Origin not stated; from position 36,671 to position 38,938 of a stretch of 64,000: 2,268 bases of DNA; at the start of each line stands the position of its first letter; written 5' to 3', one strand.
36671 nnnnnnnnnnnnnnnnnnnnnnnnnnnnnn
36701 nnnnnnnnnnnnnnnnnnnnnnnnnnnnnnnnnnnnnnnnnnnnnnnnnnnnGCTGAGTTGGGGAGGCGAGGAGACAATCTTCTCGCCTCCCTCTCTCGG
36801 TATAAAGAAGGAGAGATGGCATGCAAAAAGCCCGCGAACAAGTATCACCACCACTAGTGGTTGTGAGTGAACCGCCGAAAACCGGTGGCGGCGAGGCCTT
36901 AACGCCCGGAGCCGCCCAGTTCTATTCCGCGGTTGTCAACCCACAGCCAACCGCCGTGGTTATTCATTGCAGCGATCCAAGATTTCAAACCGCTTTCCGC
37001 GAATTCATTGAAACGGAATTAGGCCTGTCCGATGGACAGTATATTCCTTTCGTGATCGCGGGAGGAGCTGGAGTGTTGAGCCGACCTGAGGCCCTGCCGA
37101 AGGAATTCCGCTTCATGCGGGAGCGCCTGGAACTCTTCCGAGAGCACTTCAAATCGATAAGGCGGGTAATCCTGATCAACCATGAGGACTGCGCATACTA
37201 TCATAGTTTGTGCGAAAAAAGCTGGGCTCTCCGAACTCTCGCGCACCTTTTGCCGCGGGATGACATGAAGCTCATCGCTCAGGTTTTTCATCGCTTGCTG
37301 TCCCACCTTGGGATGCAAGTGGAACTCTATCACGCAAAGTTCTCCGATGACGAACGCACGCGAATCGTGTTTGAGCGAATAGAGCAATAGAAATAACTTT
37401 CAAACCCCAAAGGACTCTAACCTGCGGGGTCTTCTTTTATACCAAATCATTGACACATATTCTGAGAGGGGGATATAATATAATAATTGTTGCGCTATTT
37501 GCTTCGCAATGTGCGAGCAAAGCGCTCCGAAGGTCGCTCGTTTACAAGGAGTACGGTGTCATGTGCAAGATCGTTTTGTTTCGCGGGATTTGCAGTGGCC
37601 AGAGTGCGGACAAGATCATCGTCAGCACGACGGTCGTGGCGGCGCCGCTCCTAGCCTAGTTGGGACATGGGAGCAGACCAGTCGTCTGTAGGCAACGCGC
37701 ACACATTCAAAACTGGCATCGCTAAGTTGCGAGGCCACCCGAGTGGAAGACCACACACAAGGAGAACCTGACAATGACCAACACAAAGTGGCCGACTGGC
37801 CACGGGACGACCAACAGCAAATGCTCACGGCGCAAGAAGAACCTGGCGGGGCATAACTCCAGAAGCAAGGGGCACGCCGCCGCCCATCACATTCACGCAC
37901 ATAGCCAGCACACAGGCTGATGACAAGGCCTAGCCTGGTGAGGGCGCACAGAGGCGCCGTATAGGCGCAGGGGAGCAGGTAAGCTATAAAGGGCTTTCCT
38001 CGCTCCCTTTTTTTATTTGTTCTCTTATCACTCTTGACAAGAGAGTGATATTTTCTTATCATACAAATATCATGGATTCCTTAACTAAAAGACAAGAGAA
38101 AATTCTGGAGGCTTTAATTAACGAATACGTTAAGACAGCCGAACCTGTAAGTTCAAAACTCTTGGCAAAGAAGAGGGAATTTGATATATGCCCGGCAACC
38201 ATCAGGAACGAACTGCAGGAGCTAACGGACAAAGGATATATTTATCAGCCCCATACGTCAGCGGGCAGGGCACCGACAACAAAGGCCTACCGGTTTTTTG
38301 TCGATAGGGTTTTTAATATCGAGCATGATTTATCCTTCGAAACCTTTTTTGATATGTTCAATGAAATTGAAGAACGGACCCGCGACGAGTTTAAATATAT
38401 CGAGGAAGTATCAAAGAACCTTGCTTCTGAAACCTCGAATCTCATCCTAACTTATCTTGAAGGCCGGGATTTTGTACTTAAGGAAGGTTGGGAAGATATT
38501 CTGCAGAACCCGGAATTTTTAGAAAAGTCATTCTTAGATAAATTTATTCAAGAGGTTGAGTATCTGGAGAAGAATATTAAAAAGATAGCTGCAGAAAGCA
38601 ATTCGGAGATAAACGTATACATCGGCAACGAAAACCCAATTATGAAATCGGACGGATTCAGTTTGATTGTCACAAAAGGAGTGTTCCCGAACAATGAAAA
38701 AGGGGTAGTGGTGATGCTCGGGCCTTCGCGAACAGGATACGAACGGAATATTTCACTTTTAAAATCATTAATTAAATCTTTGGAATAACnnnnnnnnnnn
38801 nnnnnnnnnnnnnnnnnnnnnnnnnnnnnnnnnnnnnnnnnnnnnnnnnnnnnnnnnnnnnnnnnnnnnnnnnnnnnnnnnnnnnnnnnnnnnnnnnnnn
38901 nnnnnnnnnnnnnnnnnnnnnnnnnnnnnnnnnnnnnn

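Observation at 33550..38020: GC-elevated island carrying an NfeD-flotillin operon and a beta-CA-like gene, bracketed by structured noncoding units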

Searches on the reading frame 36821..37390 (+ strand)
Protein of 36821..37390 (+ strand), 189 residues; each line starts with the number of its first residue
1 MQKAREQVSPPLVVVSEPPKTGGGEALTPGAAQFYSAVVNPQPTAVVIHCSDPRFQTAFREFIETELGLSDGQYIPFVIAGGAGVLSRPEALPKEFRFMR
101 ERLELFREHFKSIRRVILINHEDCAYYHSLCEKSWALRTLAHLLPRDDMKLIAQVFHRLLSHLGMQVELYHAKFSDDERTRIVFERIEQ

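Call 12: search_protein_families(library=pfam, proteins=[window:36821-37390:+], max_evalue=0.01)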
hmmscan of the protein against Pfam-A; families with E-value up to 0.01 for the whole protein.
window:36821-37390:+ (189 aa): 1 family
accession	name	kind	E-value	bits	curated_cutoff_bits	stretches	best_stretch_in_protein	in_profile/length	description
PF20393.3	Pro_CA_2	-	0.0011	19.6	30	1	45-126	6-82/125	Putative carbonic anhydrase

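Call 58: search_protein_families(library=ncbifam, proteins=[window:36821-37390:+], max_evalue=0.01)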
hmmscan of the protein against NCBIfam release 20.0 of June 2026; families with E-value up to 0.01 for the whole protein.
window:36821-37390:+ (189 aa): 0 families

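Call 65: find_homologous_proteins(query=window:36821-37390:+, max_evalue=0.001)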
Query window:36821-37390:+ (189 aa): 95 proteins with E <= 0.001 among 280 candidates.
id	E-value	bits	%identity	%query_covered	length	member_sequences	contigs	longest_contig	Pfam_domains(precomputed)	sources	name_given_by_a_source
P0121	1.6e-122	424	100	100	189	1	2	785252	-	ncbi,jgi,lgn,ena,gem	ncbi:MAG: hypothetical protein WC845_02785 [Candidatus Staskawiczbacteria bacterium]|jgi:hypothetica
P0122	6.7e-61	223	64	81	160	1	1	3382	-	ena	-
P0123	1.6e-60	222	64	81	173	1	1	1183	-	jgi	jgi:hypothetical protein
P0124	1.5e-56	209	66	78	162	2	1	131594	-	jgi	jgi:hypothetical protein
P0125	3.1e-56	208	62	81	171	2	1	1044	-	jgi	jgi:hypothetical protein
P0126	1.1e-55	206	60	81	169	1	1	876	-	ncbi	-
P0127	1.1e-55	206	57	91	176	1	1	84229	-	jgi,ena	-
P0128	1.8e-55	205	58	81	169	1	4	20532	-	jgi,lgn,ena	-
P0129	1.8e-55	205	60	81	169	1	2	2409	-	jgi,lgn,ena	-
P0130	3.3e-55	204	58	85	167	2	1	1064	-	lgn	-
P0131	8.0e-55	203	51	95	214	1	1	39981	-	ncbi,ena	-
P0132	1.4e-54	202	57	85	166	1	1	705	-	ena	-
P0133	2.7e-54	201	63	80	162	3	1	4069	-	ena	-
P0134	3.6e-54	201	57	84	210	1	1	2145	-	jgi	jgi:carbonic anhydrase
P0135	3.9e-54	201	56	92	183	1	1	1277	-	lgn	-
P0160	8.8e-52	193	56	84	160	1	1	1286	PF20393.4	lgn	-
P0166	4.3e-51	191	54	83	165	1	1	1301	PF20393.4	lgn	-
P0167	7.4e-51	190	59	81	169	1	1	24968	PF20393.4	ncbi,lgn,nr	ncbi:MAG: hypothetical protein JW955_24665 [Sedimentisphaerales bacterium]|nr:hypothetical protein [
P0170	1.4e-50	189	53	84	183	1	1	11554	PF20393.4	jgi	jgi:hypothetical protein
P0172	2.7e-50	188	56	84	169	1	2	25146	PF20393.4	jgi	jgi:hypothetical protein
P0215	5.6e-14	70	33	77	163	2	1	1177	PF20393.4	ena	-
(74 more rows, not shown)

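Call 68: search_solved_structures(query=A7, max_evalue=1)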
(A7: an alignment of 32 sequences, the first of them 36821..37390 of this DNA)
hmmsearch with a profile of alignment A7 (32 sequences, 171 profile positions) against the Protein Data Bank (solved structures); distinct sequences matched with E-value up to 1: 3.
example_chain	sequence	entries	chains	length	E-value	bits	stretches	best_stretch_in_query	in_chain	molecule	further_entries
6jqd_A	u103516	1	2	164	0.81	12.5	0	88-130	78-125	Carbonic anhydrase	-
5ztp_A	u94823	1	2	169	0.81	12.5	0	89-125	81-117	carbonic anhydrase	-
6jqc_A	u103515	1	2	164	0.92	12.3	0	89-130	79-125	Carbonic anhydrase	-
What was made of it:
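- On Beta-carbonic anhydrase: The PDB sequence profile gives only E about 0.8 (call 68).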

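Call 76: predict_structure(alignment_id=A8)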
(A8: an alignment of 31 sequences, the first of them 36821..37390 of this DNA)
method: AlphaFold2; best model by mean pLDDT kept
length: 189 residues; sequences in the alignment: 31
mean_pLDDT: 89.1   pTM: 0.80
mean pLDDT of the five models: 89.1, 88.6, 88.1, 87.1, 85.6
residues with pLDDT >= 90: 125; 70-90: 38; 50-70: 26; < 50: 0
segments of 3 or more residues with pLDDT < 50: none
pLDDT, mean of each block of 10 residues (from residue 1): 69 66 68 88 98 97 98 96 90 94 98 98 91 77 79 95 97 97 95
secondary structure, 60 per line:
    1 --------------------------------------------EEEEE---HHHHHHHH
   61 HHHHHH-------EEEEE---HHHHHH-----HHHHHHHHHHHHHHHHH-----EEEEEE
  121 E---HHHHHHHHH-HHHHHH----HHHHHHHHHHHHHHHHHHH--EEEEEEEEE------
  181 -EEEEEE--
elements in order: E45-49 H53-66 E74-78 H82-87 H93-109 E115-121 H125-133 H135-140 H145-163 E166-174 E182-187
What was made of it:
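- On Beta-carbonic anhydrase: AF2 pLDDT 89, pTM 0.80 (call 76).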

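Call 78: fold_search(model_id=the predicted structure, library=pdb)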
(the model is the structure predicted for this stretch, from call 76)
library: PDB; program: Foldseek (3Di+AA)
matches with E <= 10: 865; with E <= 0.001: 17
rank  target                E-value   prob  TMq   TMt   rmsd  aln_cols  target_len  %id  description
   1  2w3q                  4.3e-05  1.00  0.43  0.37   5.5       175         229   12  Structure and inhibition of the CO2-sensing carbonic anhydrase Can2 from the pathogenic fungus Cryptococcus neoformans (released 2008-12-30)
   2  1ekj_D                9.0e-05  1.00  0.45  0.41   5.7       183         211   11  THE X-RAY CRYSTALLOGRAPHIC STRUCTURE OF BETA CARBONIC ANHYDRASE FROM THE C3 DICOT PISUM SATIVUM (released 2000-06-07)
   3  1g5c_B                1.4e-04  1.00  0.39  0.45   6.6       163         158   12  CRYSTAL STRUCTURE OF THE 'CAB' TYPE BETA CLASS CARBONIC ANHYDRASE FROM METHANOBACTERIUM THERMOAUTOTROPHICUM (released 2001-04-04)
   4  1ekj_C                1.6e-04  1.00  0.45  0.40   5.8       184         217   13  THE X-RAY CRYSTALLOGRAPHIC STRUCTURE OF BETA CARBONIC ANHYDRASE FROM THE C3 DICOT PISUM SATIVUM (released 2000-06-07)
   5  3e2w_D                2.0e-04  1.00  0.40  0.37   6.5       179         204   15  H. influenzae beta-carbonic anhydrase, variant Y181F with 1M bicarbonate (released 2009-08-18)
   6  1ekj_F                2.1e-04  1.00  0.46  0.42   5.4       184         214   13  THE X-RAY CRYSTALLOGRAPHIC STRUCTURE OF BETA CARBONIC ANHYDRASE FROM THE C3 DICOT PISUM SATIVUM (released 2000-06-07)
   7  1ekj_B                3.3e-04  1.00  0.44  0.40   5.8       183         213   13  THE X-RAY CRYSTALLOGRAPHIC STRUCTURE OF BETA CARBONIC ANHYDRASE FROM THE C3 DICOT PISUM SATIVUM (released 2000-06-07)
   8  2a8c_D                3.3e-04  1.00  0.43  0.39   5.2       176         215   13  Haemophilus influenzae beta-carbonic anhydrase (released 2006-04-18)
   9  3e28_A                3.3e-04  1.00  0.39  0.36   6.6       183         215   14  H. influenzae beta-carbonic anhydrase, variant Y181F (released 2009-06-02)
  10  3e2a_D                3.7e-04  1.00  0.38  0.36   6.9       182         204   14  H. influenzae beta-carbonic anhydrase, variant Y181F with 100 mM bicarbonate (released 2009-06-02)
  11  1ekj_A                3.9e-04  1.00  0.45  0.42   5.9       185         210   13  THE X-RAY CRYSTALLOGRAPHIC STRUCTURE OF BETA CARBONIC ANHYDRASE FROM THE C3 DICOT PISUM SATIVUM (released 2000-06-07)
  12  3e2a_B                3.9e-04  1.00  0.38  0.36   6.2       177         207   14  H. influenzae beta-carbonic anhydrase, variant Y181F with 100 mM bicarbonate (released 2009-06-02)
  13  1g5c_F                3.9e-04  1.00  0.37  0.43   6.8       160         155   15  CRYSTAL STRUCTURE OF THE 'CAB' TYPE BETA CLASS CARBONIC ANHYDRASE FROM METHANOBACTERIUM THERMOAUTOTROPHICUM (released 2001-04-04)
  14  3e2w_C                4.7e-04  1.00  0.43  0.41   5.5       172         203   14  H. influenzae beta-carbonic anhydrase, variant Y181F with 1M bicarbonate (released 2009-08-18)
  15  3e2w_A                6.4e-04  1.00  0.38  0.36   6.4       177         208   14  H. influenzae beta-carbonic anhydrase, variant Y181F with 1M bicarbonate (released 2009-08-18)
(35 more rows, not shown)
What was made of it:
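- Closest known: Beta-class carbonic anhydrases. Same: The listed structural matches (top 50) of the AF2 model are all beta-CAs (call 78).
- Checked: CA-like 36821-37390: beta-CA fold (calls 76, 78).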

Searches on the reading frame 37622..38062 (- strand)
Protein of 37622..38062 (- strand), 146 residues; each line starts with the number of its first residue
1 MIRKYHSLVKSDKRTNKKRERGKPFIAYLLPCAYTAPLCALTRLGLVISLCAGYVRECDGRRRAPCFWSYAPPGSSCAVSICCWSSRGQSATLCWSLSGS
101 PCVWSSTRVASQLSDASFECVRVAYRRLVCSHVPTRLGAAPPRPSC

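Call 104: search_protein_representatives(protein=window:37622-38062:-)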
Query: 146 residues. Proteins with E-value up to 0.001 (for the whole library): 2; up to 1e-10: 1; up to 1e-30: 1. The best 2 are listed.
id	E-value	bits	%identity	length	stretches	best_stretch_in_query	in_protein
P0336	6.0e-94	328.2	100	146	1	1-146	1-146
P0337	2.2e-06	43.8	58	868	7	86-106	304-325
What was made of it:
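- Tried and rejected: The 146-aa antisense ORF in unit B gave only itself and one low-complexity hit among 1.84 billion representatives (call 104).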

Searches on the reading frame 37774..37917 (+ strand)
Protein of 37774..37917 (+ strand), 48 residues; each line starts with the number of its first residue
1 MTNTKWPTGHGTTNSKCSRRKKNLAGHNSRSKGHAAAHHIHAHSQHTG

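Call 103: search_protein_families(library=pfam, proteins=[window:37774-37917:+], max_evalue=1)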
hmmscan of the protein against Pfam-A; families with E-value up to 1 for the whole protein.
seq(48 aa): 0 families

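Call 109: list_cluster_members(proteins=[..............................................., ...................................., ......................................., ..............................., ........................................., window:37774-37917:+, window:37561-37656:+, window:33736-34065:+])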
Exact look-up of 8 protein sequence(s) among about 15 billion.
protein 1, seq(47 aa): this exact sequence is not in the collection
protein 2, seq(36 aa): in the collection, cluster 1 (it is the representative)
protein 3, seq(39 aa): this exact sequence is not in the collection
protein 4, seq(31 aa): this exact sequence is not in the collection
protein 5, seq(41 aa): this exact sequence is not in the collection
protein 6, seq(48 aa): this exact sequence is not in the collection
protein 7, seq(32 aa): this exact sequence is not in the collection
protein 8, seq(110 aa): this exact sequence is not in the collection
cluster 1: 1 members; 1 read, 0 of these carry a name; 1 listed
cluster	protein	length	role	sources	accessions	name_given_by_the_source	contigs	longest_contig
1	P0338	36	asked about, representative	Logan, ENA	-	-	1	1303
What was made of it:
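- Tried and rejected: An exact-sequence look-up of eight candidate peptides found only one that had been called as a gene elsewhere (call 109).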

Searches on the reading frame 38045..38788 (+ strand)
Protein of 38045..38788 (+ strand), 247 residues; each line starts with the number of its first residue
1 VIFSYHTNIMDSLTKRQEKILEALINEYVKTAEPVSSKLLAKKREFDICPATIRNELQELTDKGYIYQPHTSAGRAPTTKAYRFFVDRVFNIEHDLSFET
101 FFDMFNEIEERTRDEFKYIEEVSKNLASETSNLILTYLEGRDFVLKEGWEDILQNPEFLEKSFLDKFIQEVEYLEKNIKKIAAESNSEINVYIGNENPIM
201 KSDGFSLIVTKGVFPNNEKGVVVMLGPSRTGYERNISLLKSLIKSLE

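Call 12: search_protein_families(library=pfam, proteins=[window:38045-38788:+], max_evalue=0.01)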
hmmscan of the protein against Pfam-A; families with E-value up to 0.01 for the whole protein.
window:38045-38788:+ (247 aa): 5 families
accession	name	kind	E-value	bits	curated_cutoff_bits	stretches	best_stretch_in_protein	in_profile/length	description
PF01628.27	HrcA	-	1.5e-12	48.4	22.2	1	105-236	91-215/215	HrcA protein C terminal domain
PF03444.21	HrcA_DNA-bdg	-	1.7e-07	31.2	21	1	12-84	1-72/79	Winged helix-turn-helix transcription repressor, HrcA DNA-binding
PF01726.22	LexA_DNA_bind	-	5.9e-05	23.2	23.7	1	10-67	1-57/65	LexA DNA binding domain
PF08784.17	RPA_C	-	0.0025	18.9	22.6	1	9-68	45-101/106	Replication protein A C terminal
PF08220.18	HTH_DeoR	-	0.0034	17.5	21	1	27-71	7-49/57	DeoR-like helix-turn-helix domain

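Call 36: find_related_loci(query=A4, collection=metagenome_contigs, flank=10000)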
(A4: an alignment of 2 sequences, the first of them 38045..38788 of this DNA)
Query A4 (247 aa) in metagenome_contigs; peptide patterns used: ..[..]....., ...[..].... (x = any residue, [..] = any of these).
403 stretches matched a pattern; 19 encode a relative of the query (tblastn E <= 1e-3); 19 distinct loci.
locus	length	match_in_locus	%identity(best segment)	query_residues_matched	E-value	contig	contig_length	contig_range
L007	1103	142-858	61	10-247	1e-107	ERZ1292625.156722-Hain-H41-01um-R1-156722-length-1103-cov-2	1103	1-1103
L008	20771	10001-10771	58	2-247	6e-98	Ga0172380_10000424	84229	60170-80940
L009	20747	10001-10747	61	1-247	3e-95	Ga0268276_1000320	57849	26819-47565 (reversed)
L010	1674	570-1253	49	13-247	8e-70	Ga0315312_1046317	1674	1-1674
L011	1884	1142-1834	48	13-247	4e-68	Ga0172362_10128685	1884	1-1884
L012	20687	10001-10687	45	9-239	8e-62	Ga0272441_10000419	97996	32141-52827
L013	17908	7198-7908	43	2-247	7e-61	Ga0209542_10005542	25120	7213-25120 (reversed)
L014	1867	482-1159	45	10-246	8e-63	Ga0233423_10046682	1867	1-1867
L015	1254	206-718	52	3-247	2e-43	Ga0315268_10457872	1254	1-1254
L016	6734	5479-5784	64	9-113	6e-40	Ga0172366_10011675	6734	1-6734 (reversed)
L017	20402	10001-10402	51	9-142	8e-40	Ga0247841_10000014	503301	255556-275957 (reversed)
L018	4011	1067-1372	63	9-113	3e-39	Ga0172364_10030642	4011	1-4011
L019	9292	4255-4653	54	10-142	3e-38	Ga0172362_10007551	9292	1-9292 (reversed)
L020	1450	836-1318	51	13-247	1e-36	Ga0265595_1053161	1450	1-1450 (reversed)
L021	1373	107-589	51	13-247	1e-36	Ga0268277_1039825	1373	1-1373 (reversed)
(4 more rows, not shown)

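Call 94: find_homologous_proteins(query=window:38045-38788:+, max_evalue=1e-30)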
Query window:38045-38788:+ (247 aa): 550 proteins with E <= 1e-30 among 8000 candidates; the best 120 are listed.
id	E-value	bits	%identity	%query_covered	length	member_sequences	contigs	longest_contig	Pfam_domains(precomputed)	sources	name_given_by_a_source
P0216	8.6e-150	515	100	96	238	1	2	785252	PF01628.28,PF03444.22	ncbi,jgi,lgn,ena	ncbi:MAG: hypothetical protein WC845_02790 [Candidatus Staskawiczbacteria bacterium]|jgi:heat-induci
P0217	5.0e-99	349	71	91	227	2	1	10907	PF01628.28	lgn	-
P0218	1.3e-90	321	65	96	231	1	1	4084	PF01628.28,PF03444.22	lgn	-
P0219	6.1e-90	319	61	96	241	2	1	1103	PF01628.28,PF03444.22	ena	-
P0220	2.7e-89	317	62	96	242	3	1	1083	PF01628.28,PF03444.22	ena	-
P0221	7.1e-89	316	62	96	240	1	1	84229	PF01628.28,PF03444.22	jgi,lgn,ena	-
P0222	1.9e-87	311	60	96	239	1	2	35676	PF01628.28,PF03444.22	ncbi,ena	-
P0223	1.3e-75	272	53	95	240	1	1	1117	PF01628.28,PF03444.22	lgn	-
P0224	2.2e-73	265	54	95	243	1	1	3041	PF01628.28,PF03444.22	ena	-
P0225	4.6e-73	264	55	94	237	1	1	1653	PF01628.28,PF03444.22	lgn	-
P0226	4.2e-70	254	51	96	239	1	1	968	PF01628.28,PF03444.22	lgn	-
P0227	9.1e-70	253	53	95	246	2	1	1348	PF01628.28,PF03444.22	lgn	-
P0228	1.1e-69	253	53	96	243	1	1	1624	PF01628.28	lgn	-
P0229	3.7e-69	251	51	96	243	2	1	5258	PF01628.28,PF01726.23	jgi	jgi:heat-inducible transcriptional repressor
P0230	4.2e-68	248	50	96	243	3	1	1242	PF01628.28,PF01726.23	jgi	jgi:heat-inducible transcriptional repressor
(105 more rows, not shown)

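Call 95: find_encoding_contigs(protein=P0217, flank=10000, max_places=3)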
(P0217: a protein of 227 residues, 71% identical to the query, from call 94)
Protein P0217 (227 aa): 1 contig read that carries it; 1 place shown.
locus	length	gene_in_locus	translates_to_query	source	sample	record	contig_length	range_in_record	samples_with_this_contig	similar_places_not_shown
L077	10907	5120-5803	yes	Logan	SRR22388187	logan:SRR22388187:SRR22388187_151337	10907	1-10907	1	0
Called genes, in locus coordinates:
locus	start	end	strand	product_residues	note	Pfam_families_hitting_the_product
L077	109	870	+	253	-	-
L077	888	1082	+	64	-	PF20095:DUF6485 (weak)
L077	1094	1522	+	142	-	-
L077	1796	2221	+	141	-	PF00254:FKBP_C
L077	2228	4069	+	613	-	PF00122:E1-E2_ATPase, PF00702:Hydrolase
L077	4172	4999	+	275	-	PF03331:LpxC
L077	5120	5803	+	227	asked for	PF01628:HrcA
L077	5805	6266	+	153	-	PF01025:GrpE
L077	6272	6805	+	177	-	-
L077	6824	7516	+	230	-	PF00089:Trypsin, PF13365:Trypsin_2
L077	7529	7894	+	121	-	PF13020:NOV_C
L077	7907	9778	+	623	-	PF00012:HSP70, PF06723:MreB_Mbl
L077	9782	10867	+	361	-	PF00226:DnaJ, PF01556:DnaJ_C, PF00684:DnaJ_CXXCXGXG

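Call 96: find_encoding_contigs(protein=P0218, flank=10000, max_places=3)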
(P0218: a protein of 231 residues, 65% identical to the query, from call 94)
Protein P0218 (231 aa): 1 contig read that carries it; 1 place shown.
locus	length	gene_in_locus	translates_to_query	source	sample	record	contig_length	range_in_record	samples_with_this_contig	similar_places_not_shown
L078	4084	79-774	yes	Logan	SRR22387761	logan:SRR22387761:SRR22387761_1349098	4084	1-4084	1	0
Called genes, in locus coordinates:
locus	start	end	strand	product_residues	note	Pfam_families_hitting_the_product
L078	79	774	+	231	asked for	PF03444:WHD_HrcA (weak), PF01628:HrcA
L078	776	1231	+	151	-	PF01025:GrpE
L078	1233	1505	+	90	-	-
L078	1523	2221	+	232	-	PF13365:Trypsin_2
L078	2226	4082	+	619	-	?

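Call 97: find_encoding_contigs(protein=P0222, flank=10000, max_places=3)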
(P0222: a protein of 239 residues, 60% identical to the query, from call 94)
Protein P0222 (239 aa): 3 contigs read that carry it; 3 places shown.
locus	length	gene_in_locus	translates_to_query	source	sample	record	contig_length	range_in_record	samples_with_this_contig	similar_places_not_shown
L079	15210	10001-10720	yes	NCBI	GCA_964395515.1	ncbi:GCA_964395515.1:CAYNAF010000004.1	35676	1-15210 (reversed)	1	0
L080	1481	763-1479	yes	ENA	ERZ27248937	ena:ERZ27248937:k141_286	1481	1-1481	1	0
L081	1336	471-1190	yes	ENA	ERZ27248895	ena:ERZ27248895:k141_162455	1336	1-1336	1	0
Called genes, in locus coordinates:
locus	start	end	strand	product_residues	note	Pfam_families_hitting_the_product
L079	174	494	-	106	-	-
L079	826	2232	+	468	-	PF00753:Lactamase_B, PF23023:Anti-Pycsar_Apyc1 (weak), PF12706:Lactamase_B_2 (weak), PF16661:Lactamase_B_6, PF10996:Beta-Casp, PF07521:RMMBL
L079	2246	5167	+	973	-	PF00580:UvrD-helicase, PF13245:AAA_19, PF13604:AAA_30 (faint), PF21445:ADDB_N (weak), PF13361:UvrD_C, PF13538:UvrD_C_2 (faint), PF12705:PDDEXK_1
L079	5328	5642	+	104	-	PF00076:RRM_1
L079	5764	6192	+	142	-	PF00254:FKBP_C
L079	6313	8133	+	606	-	PF00009:GTP_EFTU, PF01926:MMR_HSR1 (weak), PF22042:EF-G_D2, PF03144:GTP_EFTU_D2, PF14492:EFG_III (weak), PF00679:EFG_C, PF21018:BipA_C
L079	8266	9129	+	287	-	PF03331:LpxC (weak)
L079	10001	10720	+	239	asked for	PF03444:WHD_HrcA (weak), PF01628:HrcA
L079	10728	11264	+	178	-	PF01025:GrpE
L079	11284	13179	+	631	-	PF00012:HSP70, PF06723:MreB_Mbl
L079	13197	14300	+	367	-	PF00226:DnaJ, PF01556:DnaJ_C, PF00684:DnaJ_CXXCXGXG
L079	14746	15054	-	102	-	-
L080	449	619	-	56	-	-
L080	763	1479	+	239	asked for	PF03444:WHD_HrcA (weak), PF01628:HrcA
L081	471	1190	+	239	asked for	PF03444:WHD_HrcA (weak), PF01628:HrcA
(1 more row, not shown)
